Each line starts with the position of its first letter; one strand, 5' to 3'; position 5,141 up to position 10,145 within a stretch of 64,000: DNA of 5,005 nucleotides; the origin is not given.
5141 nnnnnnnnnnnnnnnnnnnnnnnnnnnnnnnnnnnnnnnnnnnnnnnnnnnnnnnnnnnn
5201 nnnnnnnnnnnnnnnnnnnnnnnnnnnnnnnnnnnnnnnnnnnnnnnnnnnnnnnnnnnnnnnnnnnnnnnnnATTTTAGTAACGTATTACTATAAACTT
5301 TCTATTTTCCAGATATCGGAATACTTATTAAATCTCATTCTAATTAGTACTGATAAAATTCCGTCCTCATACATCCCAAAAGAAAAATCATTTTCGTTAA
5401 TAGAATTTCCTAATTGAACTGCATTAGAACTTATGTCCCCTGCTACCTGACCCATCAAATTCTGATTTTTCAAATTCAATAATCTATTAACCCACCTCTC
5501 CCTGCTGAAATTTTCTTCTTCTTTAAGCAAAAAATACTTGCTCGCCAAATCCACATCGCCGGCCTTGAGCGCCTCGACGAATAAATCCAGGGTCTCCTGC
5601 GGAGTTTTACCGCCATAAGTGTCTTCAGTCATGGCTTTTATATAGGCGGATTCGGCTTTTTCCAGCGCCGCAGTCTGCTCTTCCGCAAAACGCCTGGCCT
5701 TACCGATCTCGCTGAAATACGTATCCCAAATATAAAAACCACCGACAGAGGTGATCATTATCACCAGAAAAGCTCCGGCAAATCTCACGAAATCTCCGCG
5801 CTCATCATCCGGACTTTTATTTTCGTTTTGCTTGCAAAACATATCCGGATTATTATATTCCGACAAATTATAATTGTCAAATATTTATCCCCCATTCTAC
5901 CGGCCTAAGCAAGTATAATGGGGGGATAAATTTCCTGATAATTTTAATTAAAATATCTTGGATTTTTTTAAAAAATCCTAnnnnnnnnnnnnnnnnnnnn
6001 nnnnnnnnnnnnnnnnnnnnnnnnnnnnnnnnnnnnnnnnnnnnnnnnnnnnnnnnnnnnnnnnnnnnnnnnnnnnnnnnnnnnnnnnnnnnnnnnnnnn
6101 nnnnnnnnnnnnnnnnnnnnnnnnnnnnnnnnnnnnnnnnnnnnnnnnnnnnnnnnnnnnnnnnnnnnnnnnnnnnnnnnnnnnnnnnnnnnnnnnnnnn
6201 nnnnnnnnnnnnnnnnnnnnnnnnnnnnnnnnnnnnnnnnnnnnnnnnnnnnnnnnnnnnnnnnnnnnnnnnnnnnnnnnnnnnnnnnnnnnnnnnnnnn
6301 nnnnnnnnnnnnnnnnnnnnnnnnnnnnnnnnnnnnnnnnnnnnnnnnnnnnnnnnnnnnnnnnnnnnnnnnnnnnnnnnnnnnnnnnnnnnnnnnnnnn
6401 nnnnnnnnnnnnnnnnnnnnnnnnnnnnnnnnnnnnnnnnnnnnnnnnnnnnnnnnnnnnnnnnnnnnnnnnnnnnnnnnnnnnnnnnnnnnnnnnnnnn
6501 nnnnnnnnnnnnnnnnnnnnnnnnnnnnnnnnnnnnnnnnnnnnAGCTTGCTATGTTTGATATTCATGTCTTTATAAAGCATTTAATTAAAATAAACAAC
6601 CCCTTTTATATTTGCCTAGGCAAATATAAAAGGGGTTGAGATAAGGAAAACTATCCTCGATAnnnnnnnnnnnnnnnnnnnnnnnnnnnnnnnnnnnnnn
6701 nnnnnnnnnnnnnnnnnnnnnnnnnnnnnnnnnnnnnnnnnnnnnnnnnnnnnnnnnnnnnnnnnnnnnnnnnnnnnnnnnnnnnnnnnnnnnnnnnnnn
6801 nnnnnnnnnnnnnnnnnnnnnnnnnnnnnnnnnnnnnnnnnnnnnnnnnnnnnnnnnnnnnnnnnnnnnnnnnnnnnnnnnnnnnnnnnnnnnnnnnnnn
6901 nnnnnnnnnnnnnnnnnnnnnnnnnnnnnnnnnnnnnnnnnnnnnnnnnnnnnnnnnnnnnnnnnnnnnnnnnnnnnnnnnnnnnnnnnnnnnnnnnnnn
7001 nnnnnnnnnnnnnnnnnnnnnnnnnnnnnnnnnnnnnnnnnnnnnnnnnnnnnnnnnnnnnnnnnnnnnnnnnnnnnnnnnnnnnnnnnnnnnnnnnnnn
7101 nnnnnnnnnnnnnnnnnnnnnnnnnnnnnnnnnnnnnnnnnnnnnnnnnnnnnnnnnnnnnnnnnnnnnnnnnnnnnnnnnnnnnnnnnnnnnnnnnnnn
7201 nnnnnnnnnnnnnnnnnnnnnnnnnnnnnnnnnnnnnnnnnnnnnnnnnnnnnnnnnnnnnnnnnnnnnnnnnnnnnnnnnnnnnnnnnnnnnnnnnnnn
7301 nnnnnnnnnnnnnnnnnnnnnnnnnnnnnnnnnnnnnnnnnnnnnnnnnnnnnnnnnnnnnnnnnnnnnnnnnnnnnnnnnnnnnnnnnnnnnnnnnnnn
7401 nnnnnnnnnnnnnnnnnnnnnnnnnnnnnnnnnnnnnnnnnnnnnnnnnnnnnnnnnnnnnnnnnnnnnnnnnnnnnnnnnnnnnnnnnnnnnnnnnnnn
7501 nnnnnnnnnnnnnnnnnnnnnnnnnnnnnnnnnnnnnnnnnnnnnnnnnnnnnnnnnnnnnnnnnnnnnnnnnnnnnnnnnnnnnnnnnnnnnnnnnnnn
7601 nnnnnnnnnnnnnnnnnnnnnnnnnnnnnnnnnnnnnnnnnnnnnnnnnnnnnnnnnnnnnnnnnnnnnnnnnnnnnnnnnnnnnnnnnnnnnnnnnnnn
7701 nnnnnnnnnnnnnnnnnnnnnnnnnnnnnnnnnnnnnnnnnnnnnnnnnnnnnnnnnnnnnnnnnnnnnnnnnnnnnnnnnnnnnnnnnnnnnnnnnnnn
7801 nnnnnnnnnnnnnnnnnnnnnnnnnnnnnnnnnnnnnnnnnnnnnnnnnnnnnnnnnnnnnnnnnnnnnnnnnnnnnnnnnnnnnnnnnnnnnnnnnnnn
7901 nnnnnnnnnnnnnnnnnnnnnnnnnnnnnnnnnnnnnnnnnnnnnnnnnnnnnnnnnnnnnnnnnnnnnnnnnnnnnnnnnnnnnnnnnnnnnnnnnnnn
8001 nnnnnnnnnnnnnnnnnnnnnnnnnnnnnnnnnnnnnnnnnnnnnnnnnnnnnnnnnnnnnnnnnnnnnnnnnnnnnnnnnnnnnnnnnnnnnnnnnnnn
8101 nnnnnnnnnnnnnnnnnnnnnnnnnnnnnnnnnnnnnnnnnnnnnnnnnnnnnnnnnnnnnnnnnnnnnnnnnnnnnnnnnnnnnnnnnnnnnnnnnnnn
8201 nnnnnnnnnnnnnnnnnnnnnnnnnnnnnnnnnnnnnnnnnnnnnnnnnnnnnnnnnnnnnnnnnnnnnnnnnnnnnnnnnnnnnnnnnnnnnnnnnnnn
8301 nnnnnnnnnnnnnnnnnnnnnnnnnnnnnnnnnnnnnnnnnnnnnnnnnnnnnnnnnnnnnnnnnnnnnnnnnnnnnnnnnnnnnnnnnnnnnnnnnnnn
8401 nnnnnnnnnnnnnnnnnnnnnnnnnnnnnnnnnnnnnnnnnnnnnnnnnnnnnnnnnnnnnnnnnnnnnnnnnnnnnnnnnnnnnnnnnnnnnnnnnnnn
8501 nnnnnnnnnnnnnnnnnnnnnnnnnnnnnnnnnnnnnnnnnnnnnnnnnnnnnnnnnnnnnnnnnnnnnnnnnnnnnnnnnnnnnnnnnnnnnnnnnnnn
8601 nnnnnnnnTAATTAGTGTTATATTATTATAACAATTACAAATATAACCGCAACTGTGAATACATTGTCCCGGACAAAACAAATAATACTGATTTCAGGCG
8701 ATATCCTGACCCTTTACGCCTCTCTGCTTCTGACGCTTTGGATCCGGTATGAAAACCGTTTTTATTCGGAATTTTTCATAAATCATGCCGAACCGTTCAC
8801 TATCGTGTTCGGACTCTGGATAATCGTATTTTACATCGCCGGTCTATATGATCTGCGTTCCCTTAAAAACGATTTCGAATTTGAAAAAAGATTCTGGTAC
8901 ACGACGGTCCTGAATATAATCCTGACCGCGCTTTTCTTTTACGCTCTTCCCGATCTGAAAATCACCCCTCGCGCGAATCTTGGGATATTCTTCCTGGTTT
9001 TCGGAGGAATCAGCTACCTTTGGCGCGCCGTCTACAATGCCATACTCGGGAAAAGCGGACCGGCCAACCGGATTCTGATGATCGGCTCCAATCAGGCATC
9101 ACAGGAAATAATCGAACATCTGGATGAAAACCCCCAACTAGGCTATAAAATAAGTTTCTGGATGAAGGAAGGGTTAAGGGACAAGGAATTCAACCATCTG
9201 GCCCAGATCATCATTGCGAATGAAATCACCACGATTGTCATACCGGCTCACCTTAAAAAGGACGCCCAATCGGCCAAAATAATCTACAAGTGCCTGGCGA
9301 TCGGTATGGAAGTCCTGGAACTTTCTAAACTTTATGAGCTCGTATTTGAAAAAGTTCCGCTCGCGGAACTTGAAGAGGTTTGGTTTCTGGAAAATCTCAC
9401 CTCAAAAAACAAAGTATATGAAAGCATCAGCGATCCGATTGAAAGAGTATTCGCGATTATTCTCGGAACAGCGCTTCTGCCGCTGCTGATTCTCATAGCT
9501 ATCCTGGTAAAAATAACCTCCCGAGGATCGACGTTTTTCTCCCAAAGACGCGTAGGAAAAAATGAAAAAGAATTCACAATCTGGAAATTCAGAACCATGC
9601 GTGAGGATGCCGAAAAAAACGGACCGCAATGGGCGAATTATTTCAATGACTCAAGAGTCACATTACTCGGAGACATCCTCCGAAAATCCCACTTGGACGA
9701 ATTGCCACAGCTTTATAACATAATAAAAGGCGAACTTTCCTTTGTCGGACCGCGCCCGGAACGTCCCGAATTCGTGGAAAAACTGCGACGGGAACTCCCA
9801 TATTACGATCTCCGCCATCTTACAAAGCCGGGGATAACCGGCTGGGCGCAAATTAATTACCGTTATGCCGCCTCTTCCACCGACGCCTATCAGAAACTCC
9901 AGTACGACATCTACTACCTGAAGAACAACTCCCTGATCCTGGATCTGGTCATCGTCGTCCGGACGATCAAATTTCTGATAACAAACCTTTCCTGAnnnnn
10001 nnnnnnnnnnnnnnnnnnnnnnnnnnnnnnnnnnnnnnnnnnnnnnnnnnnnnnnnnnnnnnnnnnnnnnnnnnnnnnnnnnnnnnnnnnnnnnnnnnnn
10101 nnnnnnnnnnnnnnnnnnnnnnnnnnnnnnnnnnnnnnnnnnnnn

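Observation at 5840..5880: Textbook consensus promoter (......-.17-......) placed for a leaderless transcript of the LTD operon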

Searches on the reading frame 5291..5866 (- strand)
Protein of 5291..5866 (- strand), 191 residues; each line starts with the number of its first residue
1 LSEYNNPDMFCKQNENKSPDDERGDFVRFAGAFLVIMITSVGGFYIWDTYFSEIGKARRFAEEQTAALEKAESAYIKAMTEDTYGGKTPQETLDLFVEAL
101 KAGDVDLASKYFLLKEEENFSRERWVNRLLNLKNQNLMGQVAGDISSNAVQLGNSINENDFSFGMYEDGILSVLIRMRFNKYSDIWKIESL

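Call 8: search_protein_families(library=pfam, proteins=[window:5291-5866:-], max_evalue=0.01)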
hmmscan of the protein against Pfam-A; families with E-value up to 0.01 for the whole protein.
window:5291-5866:- (191 aa): 1 family
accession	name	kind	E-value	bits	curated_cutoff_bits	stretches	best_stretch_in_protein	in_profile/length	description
PF21773.2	ODAD1_CC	-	0.007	15.9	27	1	62-131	127-198/287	ODAD1 central coiled coil region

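Call 13: find_homologous_proteins(query=window:5291-5866:-, max_evalue=0.001)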
Query window:5291-5866:- (191 aa): 243 proteins with E <= 0.001 among 327 candidates; the best 120 are listed.
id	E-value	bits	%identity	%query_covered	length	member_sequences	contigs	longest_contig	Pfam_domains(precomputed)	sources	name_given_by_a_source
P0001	1.5e-114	398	99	96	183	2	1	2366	-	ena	-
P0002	2.5e-83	296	72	96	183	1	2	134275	-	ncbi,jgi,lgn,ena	-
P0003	7.6e-75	269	66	96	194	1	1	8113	-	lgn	-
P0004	3.9e-69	250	64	96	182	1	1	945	-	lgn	-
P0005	1.6e-68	248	64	98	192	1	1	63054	-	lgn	-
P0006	1.8e-55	206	58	90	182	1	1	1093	-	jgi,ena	-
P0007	5.6e-52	194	57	86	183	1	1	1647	-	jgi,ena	-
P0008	6.6e-50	188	56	77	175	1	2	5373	-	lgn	-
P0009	8.3e-50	187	57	83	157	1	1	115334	-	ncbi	-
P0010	8.5e-50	187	57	86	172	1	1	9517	-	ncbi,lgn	-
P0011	9.3e-50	187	55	88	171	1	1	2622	-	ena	-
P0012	1.8e-49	186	56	87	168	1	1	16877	-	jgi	jgi:hypothetical protein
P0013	6.7e-49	184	52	88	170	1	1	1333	-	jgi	-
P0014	1.2e-48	183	56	86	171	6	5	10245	-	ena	-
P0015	2.2e-48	183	54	86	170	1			-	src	-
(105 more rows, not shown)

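Call 16: find_related_loci(query=A1, collection=genome_contigs, flank=6000)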
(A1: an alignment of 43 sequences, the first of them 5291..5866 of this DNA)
Query A1 (191 aa) in genome_contigs; peptide patterns used: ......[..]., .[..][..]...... (x = any residue, [..] = any of these).
222 stretches matched a pattern; 193 encode a relative of the query (tblastn E <= 1e-3); the best 80 are kept; 80 distinct loci.
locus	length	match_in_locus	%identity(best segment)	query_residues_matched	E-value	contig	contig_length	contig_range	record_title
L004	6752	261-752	57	28-191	2e-54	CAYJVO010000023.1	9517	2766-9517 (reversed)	MAG TPA_asm: uncultured Candidatus Saccharibacteria bacterium isolate ERP125453_co1_472 genome assembly, contig: NODE_85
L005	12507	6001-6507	53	21-191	1e-53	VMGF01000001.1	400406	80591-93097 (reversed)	MAG: Parcubacteria group bacterium Gr01-1014_3 G01um10143_scaffold_4, whole genome shotgun sequence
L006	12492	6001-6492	54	28-191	1e-50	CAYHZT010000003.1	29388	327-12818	MAG TPA_asm: uncultured Candidatus Saccharibacteria bacterium isolate ERP119705_co1_1093 genome assembly, contig: NODE_1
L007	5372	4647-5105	48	29-190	2e-40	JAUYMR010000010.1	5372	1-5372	MAG: bacterium isolate C24_metabat.bin.93 C24_k141_733696, whole genome shotgun sequence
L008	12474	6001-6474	45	22-191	3e-40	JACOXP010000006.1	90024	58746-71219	MAG: Candidatus Harrisonbacteria bacterium isolate NC_groundwater_156_Ag_S-0.1um_44_12 S4_GD2017_2_S1_scaffold_137, whol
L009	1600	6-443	47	32-191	1e-39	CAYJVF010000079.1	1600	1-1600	MAG TPA_asm: uncultured Candidatus Saccharibacteria bacterium isolate ERP125453_co1_32 genome assembly, contig: NODE_129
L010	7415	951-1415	45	29-191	2e-36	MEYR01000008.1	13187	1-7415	MAG: Candidatus Azambacteria bacterium RIFCSPLOWO2_01_FULL_44_84 rifcsplowo2_01_scaffold_17958, whole genome shotgun seq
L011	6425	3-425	50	42-191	1e-35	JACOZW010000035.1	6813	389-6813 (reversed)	MAG: Candidatus Yanofskybacteria bacterium isolate NC_groundwater_215_Ag_S-0.1um_42_10 S4_GD2017_2_S1_scaffold_8068, who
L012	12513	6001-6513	40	18-191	6e-35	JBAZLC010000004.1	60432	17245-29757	MAG: Candidatus Paceibacterota bacterium isolate SO_2017_LW4_159 scaffold_1328_c1_LW137-91_2017, whole genome shotgun se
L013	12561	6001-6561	38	2-191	1e-33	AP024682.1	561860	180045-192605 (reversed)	MAG: Candidatus Parcubacteria bacterium KatS3mg098 DNA, complete genome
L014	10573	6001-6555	37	4-191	4e-33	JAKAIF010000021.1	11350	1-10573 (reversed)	MAG: bacterium isolate WY3.bin166 NODE_10496_length_11350_cov_1.581841, whole genome shotgun sequence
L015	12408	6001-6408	45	44-191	2e-33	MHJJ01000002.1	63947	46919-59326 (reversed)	MAG: Candidatus Harrisonbacteria bacterium RIFCSPLOWO2_01_FULL_44_18 rifcsplowo2_01_scaffold_1427, whole genome shotgun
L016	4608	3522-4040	39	23-191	1e-32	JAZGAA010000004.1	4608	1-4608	MAG: Candidatus Paceibacterota bacterium isolate SCS1bin.15 SCS1bin.15_4, whole genome shotgun sequence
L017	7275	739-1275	36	15-188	5e-33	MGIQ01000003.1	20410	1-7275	MAG: Candidatus Wolfebacteria bacterium RIFCSPLOWO2_01_FULL_38_11 rifcsplowo2_01_scaffold_15138, whole genome shotgun se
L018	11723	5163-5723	40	1-191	1e-32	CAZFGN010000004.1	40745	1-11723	MAG TPA_asm: uncultured Candidatus Saccharibacteria bacterium isolate binchicken_co95_64 genome assembly, contig: NODE_3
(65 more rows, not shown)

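Call 17: find_encoding_contigs(protein=P0002, flank=6000, max_places=3)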
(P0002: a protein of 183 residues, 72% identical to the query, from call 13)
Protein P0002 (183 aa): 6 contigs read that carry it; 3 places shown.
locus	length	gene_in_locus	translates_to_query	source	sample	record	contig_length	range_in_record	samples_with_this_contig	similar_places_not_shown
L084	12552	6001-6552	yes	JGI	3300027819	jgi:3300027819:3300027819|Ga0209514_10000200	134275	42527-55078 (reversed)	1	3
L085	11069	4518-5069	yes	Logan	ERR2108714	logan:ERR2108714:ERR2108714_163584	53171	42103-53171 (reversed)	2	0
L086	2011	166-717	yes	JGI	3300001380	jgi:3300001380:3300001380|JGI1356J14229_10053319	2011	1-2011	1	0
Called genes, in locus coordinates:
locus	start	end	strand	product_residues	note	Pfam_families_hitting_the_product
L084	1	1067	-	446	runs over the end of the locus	PF02397:Bac_transf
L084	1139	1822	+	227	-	PF13098:Thioredoxin_2, PF13462:Thioredoxin_4, PF01323:DSBA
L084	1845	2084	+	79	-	PF00462:Glutaredoxin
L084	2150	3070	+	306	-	PF00070:Pyr_redox (faint), PF03486:HI0933_like (faint), PF07992:Pyr_redox_2, PF13738:Pyr_redox_3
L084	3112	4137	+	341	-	PF13379:NMT1_2, PF09084:NMT1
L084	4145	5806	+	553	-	PF00989:PAS, PF08448:PAS_4, PF12860:PAS_7 (weak), PF13426:PAS_9, PF02518:HATPase_c, PF13581:HATPase_c_2 (weak)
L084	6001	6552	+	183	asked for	-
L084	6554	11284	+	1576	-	PF00932:LTD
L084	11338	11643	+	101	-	PF03083:MtN3_slv (weak)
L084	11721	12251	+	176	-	-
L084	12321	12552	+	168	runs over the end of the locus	PF17248:DUF5317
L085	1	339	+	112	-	?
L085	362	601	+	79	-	PF00462:Glutaredoxin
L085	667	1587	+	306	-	PF00070:Pyr_redox (faint), PF03486:HI0933_like (faint), PF07992:Pyr_redox_2, PF13738:Pyr_redox_3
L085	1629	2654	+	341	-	PF13379:NMT1_2, PF09084:NMT1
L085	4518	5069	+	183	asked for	-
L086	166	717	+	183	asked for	-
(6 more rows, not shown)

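Call 18: find_encoding_contigs(protein=P0005, flank=6000, max_places=3)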
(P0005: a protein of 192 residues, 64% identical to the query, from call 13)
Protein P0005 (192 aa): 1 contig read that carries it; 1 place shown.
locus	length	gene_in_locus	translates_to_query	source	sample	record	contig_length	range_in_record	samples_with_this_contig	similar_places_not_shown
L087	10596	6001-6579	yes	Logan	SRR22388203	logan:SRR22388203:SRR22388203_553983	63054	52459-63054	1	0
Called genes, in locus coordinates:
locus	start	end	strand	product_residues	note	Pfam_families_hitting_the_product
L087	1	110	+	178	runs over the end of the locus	-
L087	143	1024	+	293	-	-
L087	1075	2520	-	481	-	PF01943:Polysacc_synt, PF03023:MurJ, PF13440:Polysacc_synt_3, PF01554:MatE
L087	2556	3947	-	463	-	PF02397:Bac_transf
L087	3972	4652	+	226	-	PF13462:Thioredoxin_4, PF13098:Thioredoxin_2, PF01323:DSBA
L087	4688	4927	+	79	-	PF00462:Glutaredoxin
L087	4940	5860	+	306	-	PF00070:Pyr_redox (faint), PF01134:GIDA (faint), PF03486:HI0933_like (faint), PF07992:Pyr_redox_2, PF13738:Pyr_redox_3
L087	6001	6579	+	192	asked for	-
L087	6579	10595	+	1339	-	?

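Call 19: find_encoding_contigs(protein=P0003, flank=6000, max_places=3)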
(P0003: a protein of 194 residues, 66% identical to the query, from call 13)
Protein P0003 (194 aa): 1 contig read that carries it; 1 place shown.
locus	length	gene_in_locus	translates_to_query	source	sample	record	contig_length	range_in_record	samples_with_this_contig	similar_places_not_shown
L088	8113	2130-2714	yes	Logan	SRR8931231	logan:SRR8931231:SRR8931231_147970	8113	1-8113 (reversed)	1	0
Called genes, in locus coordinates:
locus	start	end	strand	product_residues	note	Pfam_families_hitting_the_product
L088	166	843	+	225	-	PF13098:Thioredoxin_2, PF13462:Thioredoxin_4, PF01323:DSBA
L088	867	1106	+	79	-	PF00462:Glutaredoxin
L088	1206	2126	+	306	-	PF00070:Pyr_redox (faint), PF00890:FAD_binding_2 (faint), PF01134:GIDA (faint), PF03486:HI0933_like (faint), PF07992:Pyr_redox_2, PF12831:FAD_oxidored (faint), PF13738:Pyr_redox_3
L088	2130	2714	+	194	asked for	-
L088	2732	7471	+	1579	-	PF00932:LTD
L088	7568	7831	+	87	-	-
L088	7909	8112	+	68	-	?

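Call 36: find_related_loci(query=window:5291-5842:-, collection=metagenome_contigs, flank=2500)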
Query window:5291-5842:- (183 aa) in metagenome_contigs; peptide patterns used: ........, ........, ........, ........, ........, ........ (x = any residue, [..] = any of these).
179 stretches matched a pattern; 1 encode a relative of the query (tblastn E <= 1e-3); 1 distinct loci.
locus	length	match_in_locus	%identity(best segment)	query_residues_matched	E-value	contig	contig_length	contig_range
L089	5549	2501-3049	72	1-183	2e-91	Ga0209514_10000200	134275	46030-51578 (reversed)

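Call 37: find_encoding_contigs(protein=P0004, flank=1000, max_places=3)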
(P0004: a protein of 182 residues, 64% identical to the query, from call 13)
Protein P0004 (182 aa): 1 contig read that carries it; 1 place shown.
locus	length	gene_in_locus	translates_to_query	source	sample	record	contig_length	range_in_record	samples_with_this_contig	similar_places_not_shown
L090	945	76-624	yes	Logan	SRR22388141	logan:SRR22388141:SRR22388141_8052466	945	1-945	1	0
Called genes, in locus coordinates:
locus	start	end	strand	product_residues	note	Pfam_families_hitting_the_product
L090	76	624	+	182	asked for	-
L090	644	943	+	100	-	?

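Call 38: find_encoding_contigs(protein=P0006, flank=1500, max_places=3)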
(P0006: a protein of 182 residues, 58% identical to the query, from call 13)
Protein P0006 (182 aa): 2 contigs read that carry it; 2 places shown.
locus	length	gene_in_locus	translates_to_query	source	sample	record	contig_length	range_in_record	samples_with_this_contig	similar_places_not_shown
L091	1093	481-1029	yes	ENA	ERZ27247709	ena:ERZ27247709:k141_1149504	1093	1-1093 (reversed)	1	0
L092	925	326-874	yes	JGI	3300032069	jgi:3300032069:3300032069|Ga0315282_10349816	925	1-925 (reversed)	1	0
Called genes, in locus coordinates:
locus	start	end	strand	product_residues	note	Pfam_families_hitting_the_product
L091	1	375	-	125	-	?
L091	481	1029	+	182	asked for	-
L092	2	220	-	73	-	?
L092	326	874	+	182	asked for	-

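Call 39: find_encoding_contigs(protein=P0007, flank=1500, max_places=3)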
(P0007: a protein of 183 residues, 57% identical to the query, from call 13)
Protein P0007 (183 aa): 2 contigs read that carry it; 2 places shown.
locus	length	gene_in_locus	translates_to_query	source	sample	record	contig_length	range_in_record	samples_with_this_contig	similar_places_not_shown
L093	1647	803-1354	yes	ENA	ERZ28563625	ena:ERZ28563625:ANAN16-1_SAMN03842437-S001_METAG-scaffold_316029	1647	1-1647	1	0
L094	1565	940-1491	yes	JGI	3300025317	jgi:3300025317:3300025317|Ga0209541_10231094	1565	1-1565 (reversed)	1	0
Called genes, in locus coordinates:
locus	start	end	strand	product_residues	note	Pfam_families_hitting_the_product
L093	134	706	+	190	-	PF20803:PaaX_M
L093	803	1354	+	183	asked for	-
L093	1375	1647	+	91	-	?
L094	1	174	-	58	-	?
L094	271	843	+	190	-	PF20803:PaaX_M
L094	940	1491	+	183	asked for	-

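Call 67: predict_structure(alignment_id=A1)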
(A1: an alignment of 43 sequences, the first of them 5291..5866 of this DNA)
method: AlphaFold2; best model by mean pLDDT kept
length: 191 residues; sequences in the alignment: 43
mean_pLDDT: 83.1   pTM: 0.63
mean pLDDT of the five models: 83.1, 81.0, 78.9, 76.7, 76.6
residues with pLDDT >= 90: 98; 70-90: 53; 50-70: 23; < 50: 17
segments of 3 or more residues with pLDDT < 50: 1-5, 7-18
pLDDT, mean of each block of 10 residues (from residue 1): 46 48 69 79 64 66 82 88 95 98 97 87 93 97 97 86 95 95 95 90
secondary structure, 60 per line:
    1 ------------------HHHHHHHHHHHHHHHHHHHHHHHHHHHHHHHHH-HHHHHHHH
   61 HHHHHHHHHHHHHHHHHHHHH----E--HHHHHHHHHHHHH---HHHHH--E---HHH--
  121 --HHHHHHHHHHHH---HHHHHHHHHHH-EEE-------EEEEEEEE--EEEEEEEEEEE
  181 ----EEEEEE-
elements in order: H19-51 H53-81 H89-101 H105-109 H123-134 H138-148 E150-152 E160-167 E170-180 E185-190

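Call 69: fold_search(model_id=the predicted structure, library=pdb)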
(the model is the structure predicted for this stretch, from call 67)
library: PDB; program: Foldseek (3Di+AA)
matches with E <= 10: 277; with E <= 0.001: 0
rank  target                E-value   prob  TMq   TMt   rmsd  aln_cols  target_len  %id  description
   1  2jq5_MODEL_1_A        4.1e-02  0.80  0.27  0.37   8.4       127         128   14  Solution structure of RPA3114, a SEC-C motif containing protein from Rhodopseudomonas palustris; Northeast Str (released 2007-06-26)
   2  3k7c_A                5.4e-02  0.91  0.30  0.46   5.8       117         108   15  Crystal structure of Putative NTF2-like transpeptidase (NP_281412.1) from CAMPYLOBACTER JEJUNI at 2.00 A resolution (released 2009-11-03)
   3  3gwr_B                2.6e-01  0.60  0.30  0.41   6.8       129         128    9  Crystal structure of Putative calcium/calmodulin-dependent protein kinase type II association domain (YP_315894.1) fro (released 2009-04-14)
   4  11hy                  3.2e-01  0.23  0.25  0.26   7.0       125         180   13  Crystal Structure of an exported phospholipid binding protein from Bordetella pertussis in complex with Di-palmitoyl-3-s (released 2026-03-11)
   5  1zar                  4.2e-01  0.16  0.17  0.13  12.7       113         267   10  Crystal Structure of A.fulgidus Rio2 Kinase Complexed With ADP and Manganese Ions (released 2005-06-21)
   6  5tgn_C                6.4e-01  0.15  0.21  0.31   6.9       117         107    8  Crystal structure of protein Sthe_2403 from Sphaerobacter thermophilus (released 2016-10-26)
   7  1zao                  6.4e-01  0.13  0.16  0.13  12.7       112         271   10  Crystal Structure of A.fulgidus Rio2 Kinase Complexed With ATP and Manganese Ions (released 2005-06-21)
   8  3ek1_A                6.4e-01  0.08  0.13  0.08  12.9       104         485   12  Crystal structure of aldehyde dehydrogenase from brucella melitensis biovar abortus 2308 (released 2008-09-30)
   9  3h3h_A                7.2e-01  0.20  0.24  0.35   7.9       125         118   10  Crystal structure of a snoal-like protein of unknown function (bth_ii0226) from burkholderia thailandensis e264 at 1.6 (released 2009-05-05)
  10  1tqi                  7.6e-01  0.13  0.16  0.12  12.6       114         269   12  Crystal Structure of A. Fulgidus Rio2 Serine Protein Kinase (released 2004-09-28)
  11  5dib_A                7.6e-01  0.11  0.18  0.09  12.5       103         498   16  2.25 Angstrom resolution crystal structure of betaine aldehyde dehydrogenase (betB) Y450L point mutant from Staphyloco (released 2015-10-14)
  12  4fcz_A                8.5e-01  0.08  0.20  0.21  16.0       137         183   18  Crystal Structure of Toluene-tolerance protein from Pseudomonas putida (strain KT2440), Northeast Structural Genomics  (released 2013-02-13)
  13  5tgn_B                9.1e-01  0.11  0.20  0.29   7.2       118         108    9  Crystal structure of protein Sthe_2403 from Sphaerobacter thermophilus (released 2016-10-26)
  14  4dc9_A                9.1e-01  0.08  0.16  0.13  14.8       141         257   10  Hexameric ring of Methanococcus voltae RadA (released 2012-05-02)
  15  5tgn_A                9.6e-01  0.12  0.21  0.31   7.3       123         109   10  Crystal structure of protein Sthe_2403 from Sphaerobacter thermophilus (released 2016-10-26)
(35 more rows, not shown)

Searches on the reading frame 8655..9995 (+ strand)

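Call 8: search_protein_families(library=pfam, proteins=[window:8655-9995:+], max_evalue=0.01)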
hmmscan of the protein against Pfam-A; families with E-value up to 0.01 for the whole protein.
window:8655-9995:+ (446 aa): 2 families
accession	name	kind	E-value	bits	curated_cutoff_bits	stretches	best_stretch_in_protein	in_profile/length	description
PF02397.22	Bac_transf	-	6e-61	205.5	27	1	263-442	5-178/179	Bacterial sugar transferase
PF13727.12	CoA_binding_3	-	0.0043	17.5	25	1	61-173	2-113/175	CoA-binding domain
